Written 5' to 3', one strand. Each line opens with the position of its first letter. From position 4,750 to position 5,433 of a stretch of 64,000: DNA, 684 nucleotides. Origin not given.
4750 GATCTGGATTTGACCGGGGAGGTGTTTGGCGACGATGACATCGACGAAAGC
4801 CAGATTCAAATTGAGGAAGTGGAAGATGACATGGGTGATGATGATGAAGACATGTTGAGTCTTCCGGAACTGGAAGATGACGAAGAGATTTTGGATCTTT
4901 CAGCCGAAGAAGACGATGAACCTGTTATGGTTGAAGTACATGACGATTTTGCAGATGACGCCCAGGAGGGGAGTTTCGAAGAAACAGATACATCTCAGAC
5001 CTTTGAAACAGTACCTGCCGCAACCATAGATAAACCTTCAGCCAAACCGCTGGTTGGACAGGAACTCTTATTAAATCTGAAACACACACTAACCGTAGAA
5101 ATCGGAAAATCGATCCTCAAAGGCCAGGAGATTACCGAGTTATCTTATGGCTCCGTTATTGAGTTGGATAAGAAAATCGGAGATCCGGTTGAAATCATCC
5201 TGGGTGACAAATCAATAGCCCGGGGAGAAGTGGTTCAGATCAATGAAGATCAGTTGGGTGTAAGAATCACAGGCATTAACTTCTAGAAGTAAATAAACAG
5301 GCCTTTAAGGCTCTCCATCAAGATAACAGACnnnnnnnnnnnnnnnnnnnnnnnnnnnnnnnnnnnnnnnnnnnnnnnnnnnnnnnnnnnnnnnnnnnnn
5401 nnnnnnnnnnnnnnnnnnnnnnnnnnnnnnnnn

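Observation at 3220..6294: Orphan C-ring-like module: polyacidic FliN/SpoA-domain protein plus a FliM-like protein lacking the CheY-binding peptide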

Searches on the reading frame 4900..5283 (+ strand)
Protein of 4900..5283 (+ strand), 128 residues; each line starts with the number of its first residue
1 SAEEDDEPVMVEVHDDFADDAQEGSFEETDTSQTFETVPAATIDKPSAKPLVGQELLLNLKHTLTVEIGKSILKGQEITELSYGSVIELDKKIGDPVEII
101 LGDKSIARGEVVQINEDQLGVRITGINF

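Call 37: search_solved_structures(query=window:4900-5283:+, max_evalue=0.01, show_alignments=4)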
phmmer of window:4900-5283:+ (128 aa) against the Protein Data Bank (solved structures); distinct sequences matched with E-value up to 0.01: 8.
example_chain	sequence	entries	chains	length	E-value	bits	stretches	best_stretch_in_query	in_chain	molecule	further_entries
1o6a_A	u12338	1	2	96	3.3e-14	56.6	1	53-126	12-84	putative flagellar motor switch protein FliN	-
1yab_A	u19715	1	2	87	7.6e-14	55.4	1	55-126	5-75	chemotaxis protein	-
8umd_D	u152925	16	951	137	9e-10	42.3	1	54-126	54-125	Flagellar motor switch protein FliN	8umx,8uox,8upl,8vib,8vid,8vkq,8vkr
4yxb_A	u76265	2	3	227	2.4e-09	40.9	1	54-126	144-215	Flagellar motor switch protein FliM,Flagellar motor switch protein FliN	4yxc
5xrw_C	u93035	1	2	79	6.1e-09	39.6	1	65-126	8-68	FliY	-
4yxb_D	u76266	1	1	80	3.2e-07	34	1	66-126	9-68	FliM::FliN fragment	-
3uep_A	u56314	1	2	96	0.00061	23.5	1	60-124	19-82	YscQ-C, type III secretion protein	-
5xrw_A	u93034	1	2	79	0.0053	20.4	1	65-124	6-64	FliN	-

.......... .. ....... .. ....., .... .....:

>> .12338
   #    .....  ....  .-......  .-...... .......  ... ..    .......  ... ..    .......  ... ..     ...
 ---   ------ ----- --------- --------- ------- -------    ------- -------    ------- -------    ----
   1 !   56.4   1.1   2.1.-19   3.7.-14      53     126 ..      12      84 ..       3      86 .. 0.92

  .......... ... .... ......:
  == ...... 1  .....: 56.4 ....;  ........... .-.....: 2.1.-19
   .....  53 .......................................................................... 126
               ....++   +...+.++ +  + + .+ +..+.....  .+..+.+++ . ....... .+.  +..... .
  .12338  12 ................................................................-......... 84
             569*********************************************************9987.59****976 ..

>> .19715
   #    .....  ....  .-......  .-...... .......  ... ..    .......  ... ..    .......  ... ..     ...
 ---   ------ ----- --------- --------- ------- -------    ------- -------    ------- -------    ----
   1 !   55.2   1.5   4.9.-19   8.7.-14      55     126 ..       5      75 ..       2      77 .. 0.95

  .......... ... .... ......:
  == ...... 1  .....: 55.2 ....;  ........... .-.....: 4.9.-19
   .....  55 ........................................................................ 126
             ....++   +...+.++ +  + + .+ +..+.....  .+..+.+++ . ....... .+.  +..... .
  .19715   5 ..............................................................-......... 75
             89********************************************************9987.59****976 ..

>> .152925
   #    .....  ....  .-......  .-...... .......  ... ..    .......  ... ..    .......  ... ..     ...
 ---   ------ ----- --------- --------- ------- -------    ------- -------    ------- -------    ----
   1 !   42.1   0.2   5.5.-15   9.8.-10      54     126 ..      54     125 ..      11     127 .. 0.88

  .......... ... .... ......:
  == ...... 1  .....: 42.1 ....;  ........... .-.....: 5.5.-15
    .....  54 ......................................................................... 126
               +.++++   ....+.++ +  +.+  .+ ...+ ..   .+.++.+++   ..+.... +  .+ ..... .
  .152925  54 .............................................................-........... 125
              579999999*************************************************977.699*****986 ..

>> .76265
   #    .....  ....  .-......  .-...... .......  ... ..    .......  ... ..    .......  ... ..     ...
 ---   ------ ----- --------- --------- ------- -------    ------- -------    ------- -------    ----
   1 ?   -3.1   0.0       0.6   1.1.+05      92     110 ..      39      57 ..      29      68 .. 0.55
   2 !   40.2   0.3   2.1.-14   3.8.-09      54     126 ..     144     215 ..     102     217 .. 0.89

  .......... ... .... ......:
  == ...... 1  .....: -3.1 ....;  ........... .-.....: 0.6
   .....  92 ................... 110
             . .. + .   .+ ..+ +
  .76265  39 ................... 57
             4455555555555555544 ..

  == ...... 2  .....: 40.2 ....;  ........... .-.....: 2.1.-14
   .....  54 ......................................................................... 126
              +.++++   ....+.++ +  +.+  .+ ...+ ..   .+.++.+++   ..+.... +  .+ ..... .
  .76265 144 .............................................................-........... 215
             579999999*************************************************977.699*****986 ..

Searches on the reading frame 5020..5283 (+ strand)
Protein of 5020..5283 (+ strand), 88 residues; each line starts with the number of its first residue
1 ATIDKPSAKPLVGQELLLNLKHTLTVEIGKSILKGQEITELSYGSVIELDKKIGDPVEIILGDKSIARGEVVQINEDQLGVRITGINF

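Call 49: find_homologous_proteins(query=window:5020-5283:+, max_evalue=0.00001)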
Query window:5020-5283:+ (88 aa): 18 proteins with E <= 0.00001 among 20 candidates.
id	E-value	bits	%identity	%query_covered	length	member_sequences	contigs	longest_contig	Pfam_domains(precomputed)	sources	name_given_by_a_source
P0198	1.9e-32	129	90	81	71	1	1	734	PF01052.26,PF28396.1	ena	-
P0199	2.9e-25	106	65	92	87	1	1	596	PF01052.26,PF28396.1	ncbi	-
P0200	1.7e-24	103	65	92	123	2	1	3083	PF01052.26,PF28396.1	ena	-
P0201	2.6e-20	90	75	72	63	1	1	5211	PF01052.26,PF28396.1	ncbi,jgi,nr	ncbi:MAG: FliM/FliN family flagellar motor switch protein, partial [SAR324 cluster bacterium]|nr:Fli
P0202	7.0e-12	63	47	83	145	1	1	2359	PF01052.26,PF28396.1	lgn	-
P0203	7.5e-12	63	47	83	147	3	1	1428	PF01052.26,PF28396.1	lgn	-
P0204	8.0e-12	63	47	83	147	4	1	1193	PF01052.26,PF28396.1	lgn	-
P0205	8.4e-10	57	49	81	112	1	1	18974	PF01052.26,PF28396.1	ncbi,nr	ncbi:MAG: flagellar motor switch protein FliN [Thermodesulfovibrionales bacterium]|nr:flagellar moto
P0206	9.7e-10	56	45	94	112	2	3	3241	PF01052.26,PF28396.1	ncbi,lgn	-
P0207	8.5e-9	53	41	95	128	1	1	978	PF01052.26,PF28396.1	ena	-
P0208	1.6e-8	53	47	84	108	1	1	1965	PF01052.26,PF28396.1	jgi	jgi:flagellar motor switch protein FliN/FliY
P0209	3.6e-8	51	47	84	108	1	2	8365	PF01052.26,PF28396.1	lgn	-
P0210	7.1e-7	47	42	97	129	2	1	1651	PF01052.26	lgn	-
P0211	7.8e-7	47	44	81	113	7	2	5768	PF01052.26,PF28396.1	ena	-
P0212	8.7e-7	47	42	97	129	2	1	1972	PF01052.26,PF28396.1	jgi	-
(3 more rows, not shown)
